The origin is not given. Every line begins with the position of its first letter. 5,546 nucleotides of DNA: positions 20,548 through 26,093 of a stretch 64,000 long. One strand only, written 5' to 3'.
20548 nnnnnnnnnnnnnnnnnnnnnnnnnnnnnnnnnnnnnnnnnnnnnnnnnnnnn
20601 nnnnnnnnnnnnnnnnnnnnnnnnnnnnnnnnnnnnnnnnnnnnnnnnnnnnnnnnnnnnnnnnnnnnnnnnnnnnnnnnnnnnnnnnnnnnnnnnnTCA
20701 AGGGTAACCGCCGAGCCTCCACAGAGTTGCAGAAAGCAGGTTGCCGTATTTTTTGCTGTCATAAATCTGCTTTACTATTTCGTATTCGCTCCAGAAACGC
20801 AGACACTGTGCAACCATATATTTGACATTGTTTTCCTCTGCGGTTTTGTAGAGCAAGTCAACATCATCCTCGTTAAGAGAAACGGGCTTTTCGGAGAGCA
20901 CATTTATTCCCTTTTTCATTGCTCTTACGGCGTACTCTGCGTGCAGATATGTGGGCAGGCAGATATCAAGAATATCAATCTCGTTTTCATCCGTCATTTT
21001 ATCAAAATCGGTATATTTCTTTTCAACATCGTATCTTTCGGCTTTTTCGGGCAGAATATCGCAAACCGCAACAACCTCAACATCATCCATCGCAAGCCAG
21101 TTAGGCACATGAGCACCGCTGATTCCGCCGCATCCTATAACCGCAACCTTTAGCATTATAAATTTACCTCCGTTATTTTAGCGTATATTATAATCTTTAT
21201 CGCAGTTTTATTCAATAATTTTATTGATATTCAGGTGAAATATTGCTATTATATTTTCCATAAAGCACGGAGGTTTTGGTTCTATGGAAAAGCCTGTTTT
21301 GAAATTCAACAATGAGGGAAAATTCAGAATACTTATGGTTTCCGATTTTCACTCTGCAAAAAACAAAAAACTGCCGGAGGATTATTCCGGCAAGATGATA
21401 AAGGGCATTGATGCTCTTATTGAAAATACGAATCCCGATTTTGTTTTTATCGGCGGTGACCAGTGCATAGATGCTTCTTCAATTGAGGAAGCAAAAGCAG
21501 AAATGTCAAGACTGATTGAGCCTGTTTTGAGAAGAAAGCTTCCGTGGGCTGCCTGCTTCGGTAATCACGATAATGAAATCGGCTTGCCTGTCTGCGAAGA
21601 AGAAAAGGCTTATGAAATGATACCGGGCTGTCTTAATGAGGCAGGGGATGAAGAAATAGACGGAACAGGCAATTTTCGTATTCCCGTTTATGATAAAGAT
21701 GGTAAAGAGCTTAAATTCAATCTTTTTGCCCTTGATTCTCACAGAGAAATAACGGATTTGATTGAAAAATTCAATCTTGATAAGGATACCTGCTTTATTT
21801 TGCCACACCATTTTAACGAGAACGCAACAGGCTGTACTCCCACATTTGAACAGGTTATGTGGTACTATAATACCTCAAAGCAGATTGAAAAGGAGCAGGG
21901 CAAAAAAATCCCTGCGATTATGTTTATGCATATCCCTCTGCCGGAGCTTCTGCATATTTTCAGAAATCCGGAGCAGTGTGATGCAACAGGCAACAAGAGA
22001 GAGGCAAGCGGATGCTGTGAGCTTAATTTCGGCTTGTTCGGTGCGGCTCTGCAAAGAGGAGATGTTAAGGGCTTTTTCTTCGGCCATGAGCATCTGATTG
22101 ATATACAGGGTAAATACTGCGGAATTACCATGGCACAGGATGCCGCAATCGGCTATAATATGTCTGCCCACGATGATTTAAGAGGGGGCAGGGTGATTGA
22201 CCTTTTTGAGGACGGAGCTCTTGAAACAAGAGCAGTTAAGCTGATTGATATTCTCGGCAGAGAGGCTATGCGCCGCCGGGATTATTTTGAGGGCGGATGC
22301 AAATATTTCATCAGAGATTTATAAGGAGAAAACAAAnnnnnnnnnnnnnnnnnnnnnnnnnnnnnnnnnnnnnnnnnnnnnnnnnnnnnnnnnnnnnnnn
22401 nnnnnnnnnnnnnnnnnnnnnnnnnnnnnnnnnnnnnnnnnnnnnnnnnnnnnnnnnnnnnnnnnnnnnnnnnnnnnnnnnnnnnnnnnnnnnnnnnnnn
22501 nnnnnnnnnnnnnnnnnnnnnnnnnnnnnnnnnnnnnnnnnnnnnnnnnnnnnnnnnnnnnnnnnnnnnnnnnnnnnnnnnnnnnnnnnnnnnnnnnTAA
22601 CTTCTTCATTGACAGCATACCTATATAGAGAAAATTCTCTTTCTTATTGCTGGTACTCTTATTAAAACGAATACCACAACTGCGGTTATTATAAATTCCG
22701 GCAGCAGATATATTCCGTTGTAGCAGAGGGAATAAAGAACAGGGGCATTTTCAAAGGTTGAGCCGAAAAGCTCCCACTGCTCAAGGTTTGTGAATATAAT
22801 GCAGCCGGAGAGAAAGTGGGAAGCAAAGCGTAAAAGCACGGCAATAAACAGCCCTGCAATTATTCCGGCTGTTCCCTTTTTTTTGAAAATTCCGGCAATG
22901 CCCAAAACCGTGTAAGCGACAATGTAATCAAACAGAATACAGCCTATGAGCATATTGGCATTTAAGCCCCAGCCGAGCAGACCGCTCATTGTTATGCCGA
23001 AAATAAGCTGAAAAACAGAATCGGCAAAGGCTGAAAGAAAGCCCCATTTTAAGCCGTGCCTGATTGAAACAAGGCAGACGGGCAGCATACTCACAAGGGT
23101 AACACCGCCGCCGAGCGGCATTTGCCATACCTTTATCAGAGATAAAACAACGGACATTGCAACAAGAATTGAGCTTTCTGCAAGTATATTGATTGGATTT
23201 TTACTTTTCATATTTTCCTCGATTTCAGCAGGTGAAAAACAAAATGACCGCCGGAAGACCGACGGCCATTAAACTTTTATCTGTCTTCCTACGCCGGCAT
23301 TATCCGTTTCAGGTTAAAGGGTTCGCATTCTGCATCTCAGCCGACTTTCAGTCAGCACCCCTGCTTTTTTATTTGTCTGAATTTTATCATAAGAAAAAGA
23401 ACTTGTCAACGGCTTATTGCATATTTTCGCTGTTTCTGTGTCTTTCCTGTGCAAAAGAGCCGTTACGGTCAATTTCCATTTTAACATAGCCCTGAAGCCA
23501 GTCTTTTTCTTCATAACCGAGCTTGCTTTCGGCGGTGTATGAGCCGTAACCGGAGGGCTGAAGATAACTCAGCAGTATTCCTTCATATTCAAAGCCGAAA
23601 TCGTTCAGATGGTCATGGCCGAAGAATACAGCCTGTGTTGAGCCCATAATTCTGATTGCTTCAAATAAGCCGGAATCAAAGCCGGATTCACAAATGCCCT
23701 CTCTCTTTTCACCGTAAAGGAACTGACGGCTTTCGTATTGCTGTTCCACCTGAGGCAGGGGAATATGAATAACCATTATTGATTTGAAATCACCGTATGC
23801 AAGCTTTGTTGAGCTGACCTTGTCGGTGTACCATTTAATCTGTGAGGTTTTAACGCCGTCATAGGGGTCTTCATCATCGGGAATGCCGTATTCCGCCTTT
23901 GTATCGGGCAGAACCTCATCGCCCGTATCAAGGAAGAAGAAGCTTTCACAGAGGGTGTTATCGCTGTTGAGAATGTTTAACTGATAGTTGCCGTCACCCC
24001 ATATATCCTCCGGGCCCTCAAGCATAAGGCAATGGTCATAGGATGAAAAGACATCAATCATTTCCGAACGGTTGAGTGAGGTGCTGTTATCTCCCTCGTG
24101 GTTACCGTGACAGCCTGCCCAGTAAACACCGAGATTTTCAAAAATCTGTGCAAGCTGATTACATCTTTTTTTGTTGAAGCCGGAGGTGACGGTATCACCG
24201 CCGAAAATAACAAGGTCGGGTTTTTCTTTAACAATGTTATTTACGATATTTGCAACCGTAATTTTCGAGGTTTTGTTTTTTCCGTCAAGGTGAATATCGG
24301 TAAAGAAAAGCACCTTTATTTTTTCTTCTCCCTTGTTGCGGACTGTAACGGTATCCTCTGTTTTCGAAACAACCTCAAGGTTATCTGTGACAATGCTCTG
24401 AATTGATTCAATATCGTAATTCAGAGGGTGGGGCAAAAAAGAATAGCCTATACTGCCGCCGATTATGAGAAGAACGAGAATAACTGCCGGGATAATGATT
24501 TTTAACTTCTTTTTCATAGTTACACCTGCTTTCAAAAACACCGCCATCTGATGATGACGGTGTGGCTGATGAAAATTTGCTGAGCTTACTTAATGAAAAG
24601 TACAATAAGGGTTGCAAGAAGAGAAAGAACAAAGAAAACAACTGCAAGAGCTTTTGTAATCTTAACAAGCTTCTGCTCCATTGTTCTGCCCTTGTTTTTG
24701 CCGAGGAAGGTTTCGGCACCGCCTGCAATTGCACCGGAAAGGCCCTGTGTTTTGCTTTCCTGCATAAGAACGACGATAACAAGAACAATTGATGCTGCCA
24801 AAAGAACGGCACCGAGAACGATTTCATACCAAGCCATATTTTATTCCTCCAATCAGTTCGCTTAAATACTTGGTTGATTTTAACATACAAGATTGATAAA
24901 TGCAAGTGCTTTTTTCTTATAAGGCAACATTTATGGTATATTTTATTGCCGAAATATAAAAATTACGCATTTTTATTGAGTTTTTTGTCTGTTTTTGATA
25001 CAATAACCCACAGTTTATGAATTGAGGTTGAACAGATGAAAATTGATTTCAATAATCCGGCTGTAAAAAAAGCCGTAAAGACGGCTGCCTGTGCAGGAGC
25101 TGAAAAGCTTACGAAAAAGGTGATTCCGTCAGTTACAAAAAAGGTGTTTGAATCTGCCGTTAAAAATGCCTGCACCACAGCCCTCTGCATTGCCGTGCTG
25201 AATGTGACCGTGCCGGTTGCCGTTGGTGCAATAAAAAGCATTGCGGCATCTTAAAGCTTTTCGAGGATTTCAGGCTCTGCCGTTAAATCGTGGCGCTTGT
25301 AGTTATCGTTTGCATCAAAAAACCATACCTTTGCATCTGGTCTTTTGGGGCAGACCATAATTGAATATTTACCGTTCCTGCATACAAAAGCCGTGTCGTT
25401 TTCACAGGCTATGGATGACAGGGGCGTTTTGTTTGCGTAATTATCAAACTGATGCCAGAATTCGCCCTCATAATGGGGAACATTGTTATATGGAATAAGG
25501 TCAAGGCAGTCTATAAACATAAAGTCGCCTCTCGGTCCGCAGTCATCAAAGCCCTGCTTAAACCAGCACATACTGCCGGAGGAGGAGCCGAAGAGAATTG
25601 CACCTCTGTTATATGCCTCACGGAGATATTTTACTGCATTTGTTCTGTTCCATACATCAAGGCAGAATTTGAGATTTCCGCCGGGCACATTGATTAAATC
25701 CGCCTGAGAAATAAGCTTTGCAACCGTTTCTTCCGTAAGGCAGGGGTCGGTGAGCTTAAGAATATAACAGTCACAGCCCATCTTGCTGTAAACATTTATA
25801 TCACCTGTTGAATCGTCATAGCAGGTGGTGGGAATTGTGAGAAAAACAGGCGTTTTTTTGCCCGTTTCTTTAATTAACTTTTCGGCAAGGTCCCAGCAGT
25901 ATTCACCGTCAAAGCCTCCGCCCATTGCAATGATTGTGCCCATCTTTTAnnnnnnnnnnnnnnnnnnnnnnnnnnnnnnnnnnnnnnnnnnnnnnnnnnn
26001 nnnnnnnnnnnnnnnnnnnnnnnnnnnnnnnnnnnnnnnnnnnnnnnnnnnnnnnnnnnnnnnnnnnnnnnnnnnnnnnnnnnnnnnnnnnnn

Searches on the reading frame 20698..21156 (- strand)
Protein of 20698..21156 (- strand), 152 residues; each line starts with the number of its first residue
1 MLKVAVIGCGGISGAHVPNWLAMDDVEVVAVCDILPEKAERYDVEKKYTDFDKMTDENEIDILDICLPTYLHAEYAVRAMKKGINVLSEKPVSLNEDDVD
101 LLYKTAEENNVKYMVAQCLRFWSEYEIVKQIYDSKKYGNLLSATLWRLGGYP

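Call 7: search_protein_families(library=pfam, proteins=[window:20698-21156:-])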
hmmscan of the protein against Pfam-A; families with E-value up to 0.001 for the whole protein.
window:20698-21156:- (152 aa): 2 families
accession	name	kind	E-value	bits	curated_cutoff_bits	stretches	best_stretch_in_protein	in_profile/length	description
PF01408.29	GFO_IDH_MocA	-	9.4e-26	91.3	24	1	2-116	1-119/120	Oxidoreductase family, NAD-binding Rossmann fold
PF03447.22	NAD_binding_3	-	0.00041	21.5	24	1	8-115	1-115/116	Homoserine dehydrogenase, NAD binding domain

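Call 34: find_homologous_proteins(query=window:20701-21156:-, max_evalue=1e-30)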
Query window:20701-21156:- (152 aa): 107 proteins with E <= 1e-30 among 179 candidates.
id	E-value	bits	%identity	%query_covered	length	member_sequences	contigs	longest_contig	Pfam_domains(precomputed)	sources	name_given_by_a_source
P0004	1.3e-97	342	100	100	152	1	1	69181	PF01408.29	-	-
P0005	2.3e-70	254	72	100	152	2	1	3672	PF01408.29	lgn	-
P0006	9.7e-70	251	72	100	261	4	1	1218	PF01408.29,PF22725.2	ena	-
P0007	1.0e-63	232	64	100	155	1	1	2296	PF01408.29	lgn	-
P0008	3.1e-62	227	63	100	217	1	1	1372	PF01408.29,PF22725.2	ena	-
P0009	3.7e-62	227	64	100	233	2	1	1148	PF01408.29,PF22725.2,PF03447.23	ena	-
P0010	8.8e-62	226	64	100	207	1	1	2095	PF01408.29,PF22725.2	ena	-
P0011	1.2e-61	225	64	100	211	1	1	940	PF01408.29,PF22725.2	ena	-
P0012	2.1e-61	224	64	100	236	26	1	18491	PF01408.29,PF22725.2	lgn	-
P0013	3.1e-61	224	63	100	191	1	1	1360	PF01408.29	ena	-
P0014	3.6e-61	224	72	89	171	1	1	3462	PF01408.29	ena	-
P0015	3.6e-61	224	63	100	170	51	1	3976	PF01408.29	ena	-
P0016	4.2e-61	223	63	100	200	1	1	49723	PF01408.29,PF22725.2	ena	-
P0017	4.6e-61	223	65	97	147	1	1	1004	PF01408.29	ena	-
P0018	5.4e-61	223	63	100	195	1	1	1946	PF01408.29,PF22725.2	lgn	-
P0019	8.1e-61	223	63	100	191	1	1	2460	PF01408.29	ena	-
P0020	8.7e-61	222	64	96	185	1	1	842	PF01408.29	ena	-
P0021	1.4e-60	222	64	100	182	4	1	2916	PF01408.29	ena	-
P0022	1.8e-60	221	63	100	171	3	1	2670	PF01408.29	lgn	-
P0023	3.1e-59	217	61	100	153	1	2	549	PF01408.29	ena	-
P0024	5.1e-59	217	64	93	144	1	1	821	PF01408.29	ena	-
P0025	5.6e-59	217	65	93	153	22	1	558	PF01408.29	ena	-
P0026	1.4e-58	215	65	95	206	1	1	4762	PF01408.29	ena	-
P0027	4.9e-58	213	62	100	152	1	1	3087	PF01408.29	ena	-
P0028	6.6e-58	213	61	100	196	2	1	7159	PF01408.29,PF22725.2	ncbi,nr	ncbi:MAG: Gfo/Idh/MocA family oxidoreductase [Clostridia bacterium]|nr:Gfo/Idh/MocA family oxidoredu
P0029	2.2e-57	211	64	94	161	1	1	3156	PF01408.29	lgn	-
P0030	2.4e-57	211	61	100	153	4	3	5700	PF01408.29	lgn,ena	-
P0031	2.7e-57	211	61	100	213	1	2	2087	PF01408.29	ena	-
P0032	1.1e-56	209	62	100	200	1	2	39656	PF01408.29,PF22725.2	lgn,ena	-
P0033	1.2e-56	209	60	100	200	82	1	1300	PF01408.29,PF22725.2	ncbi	-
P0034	1.5e-56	209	60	100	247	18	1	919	PF01408.29,PF22725.2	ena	-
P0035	1.9e-56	208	60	100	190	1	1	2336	PF01408.29,PF22725.2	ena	-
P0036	2.4e-56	208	61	97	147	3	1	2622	PF01408.29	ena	-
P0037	3.9e-56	207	64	91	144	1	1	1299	PF01408.29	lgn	-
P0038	5.1e-56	207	61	100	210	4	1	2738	PF01408.29,PF22725.2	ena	-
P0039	6.2e-56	207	60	100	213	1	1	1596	PF01408.29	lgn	-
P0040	8.4e-56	206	59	100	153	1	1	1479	PF01408.29,PF03447.23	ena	-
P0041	5.9e-55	203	61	100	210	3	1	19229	PF01408.29,PF22725.2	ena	-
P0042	7.8e-55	203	58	100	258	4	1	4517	PF01408.29,PF22725.2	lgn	-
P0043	9.8e-55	203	65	86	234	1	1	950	PF01408.29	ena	-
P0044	1.0e-54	203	62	100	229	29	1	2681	PF01408.29,PF22725.2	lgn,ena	-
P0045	1.5e-54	202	60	100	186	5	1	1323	PF01408.29,PF22725.2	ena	-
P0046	6.9e-54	200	59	100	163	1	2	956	PF01408.29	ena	-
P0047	1.3e-53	199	60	100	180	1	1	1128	PF01408.29,PF03447.23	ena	-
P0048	2.1e-53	198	57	100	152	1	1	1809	PF01408.29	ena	-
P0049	3.6e-53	198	62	93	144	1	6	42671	PF01408.29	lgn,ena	-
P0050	1.1e-52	196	57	100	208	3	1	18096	PF01408.29,PF22725.2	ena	-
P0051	3.4e-52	195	57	99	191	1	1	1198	PF01408.29,PF22725.2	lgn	-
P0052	4.3e-52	194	57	100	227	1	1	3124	PF01408.29,PF22725.2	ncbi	-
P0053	8.4e-52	193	59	100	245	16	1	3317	PF01408.29,PF22725.2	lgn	-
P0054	1.6e-51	192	60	89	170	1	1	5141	PF01408.29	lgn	-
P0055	1.6e-51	192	60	89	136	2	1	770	PF01408.29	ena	-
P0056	2.2e-51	192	63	88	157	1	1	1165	PF01408.29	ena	-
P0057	1.7e-50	189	55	100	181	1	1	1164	PF01408.29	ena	-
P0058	2.6e-50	188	63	84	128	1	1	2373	PF01408.29,PF03447.23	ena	-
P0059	3.2e-50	188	57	100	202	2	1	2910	PF01408.29,PF22725.2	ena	-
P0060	9.6e-50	187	57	100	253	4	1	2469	PF01408.29,PF22725.2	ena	-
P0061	1.1e-49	186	57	100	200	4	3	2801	PF01408.29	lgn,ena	-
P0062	1.5e-49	186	55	100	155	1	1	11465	PF01408.29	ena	-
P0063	2.3e-49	185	55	100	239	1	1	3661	PF01408.29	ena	-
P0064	1.3e-47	180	53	100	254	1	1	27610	PF01408.29,PF22725.2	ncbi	-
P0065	1.9e-47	179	60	85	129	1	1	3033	PF01408.29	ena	-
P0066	6.7e-47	177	59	86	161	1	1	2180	PF01408.29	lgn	-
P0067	3.7e-46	175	63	82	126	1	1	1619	PF01408.29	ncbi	-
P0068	4.6e-46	175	60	84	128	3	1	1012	PF02629.26,PF01408.29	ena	-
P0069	5.3e-46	174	60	83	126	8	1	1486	PF01408.29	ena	-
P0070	6.4e-46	174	57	89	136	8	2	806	PF01408.29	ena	-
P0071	8.7e-46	174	61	82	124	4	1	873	PF01408.29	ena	-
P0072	7.1e-45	171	52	100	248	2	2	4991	PF01408.29,PF22725.2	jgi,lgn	jgi:predicted dehydrogenase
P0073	6.4e-44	168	62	78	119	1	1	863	PF01408.29,PF03447.23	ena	-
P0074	1.0e-43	167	58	86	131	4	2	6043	PF01408.29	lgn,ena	-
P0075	3.1e-43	165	61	78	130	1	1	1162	PF01408.29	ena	-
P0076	3.3e-43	165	59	85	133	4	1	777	PF01408.29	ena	-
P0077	2.7e-42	162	57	82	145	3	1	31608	PF01408.29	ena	-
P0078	8.2e-42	161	59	80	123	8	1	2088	PF01408.29,PF03447.23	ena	-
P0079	4.3e-41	158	57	83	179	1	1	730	PF01408.29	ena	-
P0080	8.1e-41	158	49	100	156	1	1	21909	PF01408.29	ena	-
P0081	1.1e-39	154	49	100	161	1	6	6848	PF01408.29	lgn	-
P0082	1.2e-39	154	66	65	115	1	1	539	PF01408.29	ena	-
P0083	3.5e-39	152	58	74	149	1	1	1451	PF01408.29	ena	-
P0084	1.0e-38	151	60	68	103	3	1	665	PF01408.29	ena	-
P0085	1.3e-38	150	63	70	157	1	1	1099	PF01408.29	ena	-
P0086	3.1e-38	149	59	75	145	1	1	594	PF01408.29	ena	-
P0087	3.5e-38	149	54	78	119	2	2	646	PF01408.29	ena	-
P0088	5.2e-38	148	61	68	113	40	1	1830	PF01408.29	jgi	jgi:UDP-N-acetylglucosamine 3-dehydrogenase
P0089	5.3e-38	148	60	72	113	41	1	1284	PF01408.29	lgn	-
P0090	4.0e-37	146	64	66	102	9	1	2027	PF01408.29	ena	-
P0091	6.3e-37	145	61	70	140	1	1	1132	PF01408.29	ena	-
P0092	1.7e-36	144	60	68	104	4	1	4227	PF01408.29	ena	-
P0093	2.3e-36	143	58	72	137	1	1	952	PF01408.29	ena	-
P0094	2.5e-36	143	44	100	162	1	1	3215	PF01408.29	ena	-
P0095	6.7e-36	142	66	63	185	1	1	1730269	PF01408.29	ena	-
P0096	7.6e-35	138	59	70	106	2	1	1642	PF02629.26,PF01408.29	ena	-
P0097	2.6e-34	136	59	67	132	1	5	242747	PF01408.29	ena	-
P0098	3.2e-34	136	58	69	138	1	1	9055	PF01408.29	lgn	-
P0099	3.6e-34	136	63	65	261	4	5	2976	PF01408.29,PF22725.2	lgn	-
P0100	4.4e-34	136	61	63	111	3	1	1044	PF01408.29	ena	-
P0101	5.0e-34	136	64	65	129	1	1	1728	PF01408.29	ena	-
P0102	1.5e-33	134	64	64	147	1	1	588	PF01408.29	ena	-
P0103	3.3e-33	133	63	59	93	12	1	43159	PF01408.29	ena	-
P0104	1.1e-32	131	60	61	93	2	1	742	PF01408.29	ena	-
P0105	1.6e-32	131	52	72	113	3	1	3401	PF01408.29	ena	-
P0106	2.1e-32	130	61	59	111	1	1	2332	PF01408.29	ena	-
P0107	2.2e-32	130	59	65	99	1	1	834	PF01408.29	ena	-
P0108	2.6e-32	130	63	59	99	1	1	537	PF01408.29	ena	-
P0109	5.0e-32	129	58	63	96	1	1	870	PF01408.29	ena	-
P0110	5.8e-31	126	63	63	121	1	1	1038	PF01408.29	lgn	-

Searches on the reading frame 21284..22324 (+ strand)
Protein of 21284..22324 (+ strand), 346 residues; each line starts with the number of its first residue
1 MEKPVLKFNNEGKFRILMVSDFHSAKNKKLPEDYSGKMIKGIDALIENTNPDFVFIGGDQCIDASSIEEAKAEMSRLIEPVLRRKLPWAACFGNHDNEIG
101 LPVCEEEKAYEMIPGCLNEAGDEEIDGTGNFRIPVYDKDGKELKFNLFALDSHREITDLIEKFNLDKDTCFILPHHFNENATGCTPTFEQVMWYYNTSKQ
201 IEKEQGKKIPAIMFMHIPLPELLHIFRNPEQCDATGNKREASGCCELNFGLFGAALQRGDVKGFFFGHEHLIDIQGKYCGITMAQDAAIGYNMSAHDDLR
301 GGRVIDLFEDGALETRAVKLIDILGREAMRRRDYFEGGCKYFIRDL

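Call 7: search_protein_families(library=pfam, proteins=[window:21284-22324:+])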
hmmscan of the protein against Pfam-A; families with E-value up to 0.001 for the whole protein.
window:21284-22324:+ (346 aa): 1 family
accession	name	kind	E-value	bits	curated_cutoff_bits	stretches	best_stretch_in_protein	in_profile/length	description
PF00149.33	Metallophos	-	1.3e-10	42.4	21.5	1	14-270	1-189/191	Calcineurin-like phosphoesterase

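Call 33: find_encoding_contigs(protein=window:21284-22324:+, flank=10000, max_places=10)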
Protein window:21284-22324:+ (346 aa): no gene with exactly this product is on record in the collection.

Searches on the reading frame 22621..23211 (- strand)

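Call 7: search_protein_families(library=pfam, proteins=[window:22621-23211:-])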
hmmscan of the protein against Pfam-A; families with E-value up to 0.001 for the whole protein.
window:22621-23211:- (196 aa): 2 families
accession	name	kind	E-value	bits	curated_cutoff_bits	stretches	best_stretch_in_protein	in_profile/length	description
PF09515.15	Thia_YuaJ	-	3.9e-27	95.9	25.8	1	10-185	1-170/177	Thiamine transporter protein (Thia_YuaJ)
PF12822.12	ECF_trnsprt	-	5.7e-05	23.6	30.7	1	10-183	3-168/169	ECF transporter, substrate-specific component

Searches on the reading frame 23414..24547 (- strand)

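Call 7: search_protein_families(library=pfam, proteins=[window:23414-24547:-])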
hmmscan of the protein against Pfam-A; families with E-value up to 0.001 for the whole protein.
window:23414-24547:- (377 aa): 1 family
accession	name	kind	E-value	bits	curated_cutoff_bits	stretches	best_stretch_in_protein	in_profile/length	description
PF00149.33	Metallophos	-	1.2e-11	45.9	21.5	1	77-313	1-189/191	Calcineurin-like phosphoesterase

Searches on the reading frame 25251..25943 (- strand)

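Call 8: search_protein_families(library=pfam, proteins=[window:25251-25943:-])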
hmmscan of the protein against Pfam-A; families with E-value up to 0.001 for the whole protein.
window:25251-25943:- (230 aa): 1 family
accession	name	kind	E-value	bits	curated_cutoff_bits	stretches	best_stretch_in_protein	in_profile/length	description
PF03575.23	Peptidase_S51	-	2e-22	80.3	23.9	1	5-192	2-202/206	Peptidase family S51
